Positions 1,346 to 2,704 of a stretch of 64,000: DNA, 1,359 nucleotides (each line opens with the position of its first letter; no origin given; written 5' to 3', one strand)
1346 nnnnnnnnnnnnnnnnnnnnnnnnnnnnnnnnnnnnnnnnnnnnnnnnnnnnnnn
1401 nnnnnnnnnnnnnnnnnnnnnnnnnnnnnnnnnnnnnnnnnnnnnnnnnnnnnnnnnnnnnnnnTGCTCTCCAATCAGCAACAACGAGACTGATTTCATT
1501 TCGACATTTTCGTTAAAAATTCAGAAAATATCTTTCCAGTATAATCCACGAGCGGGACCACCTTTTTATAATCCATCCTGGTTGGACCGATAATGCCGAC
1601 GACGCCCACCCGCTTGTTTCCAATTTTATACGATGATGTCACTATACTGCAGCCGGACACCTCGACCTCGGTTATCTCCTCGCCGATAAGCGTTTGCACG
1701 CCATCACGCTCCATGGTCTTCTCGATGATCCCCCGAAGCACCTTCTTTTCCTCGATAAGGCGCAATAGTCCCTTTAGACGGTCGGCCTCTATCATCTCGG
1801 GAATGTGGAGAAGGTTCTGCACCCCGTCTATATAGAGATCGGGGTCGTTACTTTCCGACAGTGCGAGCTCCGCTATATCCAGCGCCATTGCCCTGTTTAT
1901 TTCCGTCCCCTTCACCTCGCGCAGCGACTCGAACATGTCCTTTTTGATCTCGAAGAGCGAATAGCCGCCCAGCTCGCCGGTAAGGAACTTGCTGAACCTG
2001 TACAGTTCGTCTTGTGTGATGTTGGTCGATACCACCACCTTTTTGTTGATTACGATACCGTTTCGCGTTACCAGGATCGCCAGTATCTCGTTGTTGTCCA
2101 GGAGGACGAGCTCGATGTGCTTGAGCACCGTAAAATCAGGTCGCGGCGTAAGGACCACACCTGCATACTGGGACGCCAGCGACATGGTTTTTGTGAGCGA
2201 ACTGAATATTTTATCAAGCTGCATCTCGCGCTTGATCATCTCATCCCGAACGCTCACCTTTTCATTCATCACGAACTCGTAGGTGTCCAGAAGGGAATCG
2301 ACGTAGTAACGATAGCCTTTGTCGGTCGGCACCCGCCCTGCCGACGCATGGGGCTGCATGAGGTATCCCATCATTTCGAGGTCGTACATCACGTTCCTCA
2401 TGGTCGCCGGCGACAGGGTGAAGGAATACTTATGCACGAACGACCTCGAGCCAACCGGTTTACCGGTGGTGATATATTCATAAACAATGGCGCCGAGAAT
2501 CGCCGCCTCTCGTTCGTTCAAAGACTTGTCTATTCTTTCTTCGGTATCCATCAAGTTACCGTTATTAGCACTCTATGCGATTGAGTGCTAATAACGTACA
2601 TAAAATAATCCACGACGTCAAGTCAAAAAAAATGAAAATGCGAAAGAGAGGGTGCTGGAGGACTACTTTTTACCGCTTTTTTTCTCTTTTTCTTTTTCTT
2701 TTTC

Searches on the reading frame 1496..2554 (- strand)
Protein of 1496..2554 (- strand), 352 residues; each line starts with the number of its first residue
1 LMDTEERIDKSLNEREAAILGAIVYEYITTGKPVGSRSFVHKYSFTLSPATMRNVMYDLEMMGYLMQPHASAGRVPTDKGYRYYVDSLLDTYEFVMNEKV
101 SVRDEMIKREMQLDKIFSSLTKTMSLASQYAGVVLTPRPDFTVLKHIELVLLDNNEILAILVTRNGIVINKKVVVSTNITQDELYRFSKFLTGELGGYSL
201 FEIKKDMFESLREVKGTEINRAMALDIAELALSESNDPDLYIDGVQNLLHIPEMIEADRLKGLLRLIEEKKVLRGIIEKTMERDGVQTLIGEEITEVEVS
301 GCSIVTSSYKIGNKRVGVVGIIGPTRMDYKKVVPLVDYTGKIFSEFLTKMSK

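Call 9: search_protein_families(library=pfam, proteins=[window:1496-2554:-])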
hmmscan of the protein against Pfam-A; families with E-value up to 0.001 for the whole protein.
window:1496-2554:- (352 aa): 1 family
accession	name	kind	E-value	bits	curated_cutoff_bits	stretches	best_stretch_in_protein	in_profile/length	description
PF01628.27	HrcA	-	4e-54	184.3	22.2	1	114-333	1-215/215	HrcA protein C terminal domain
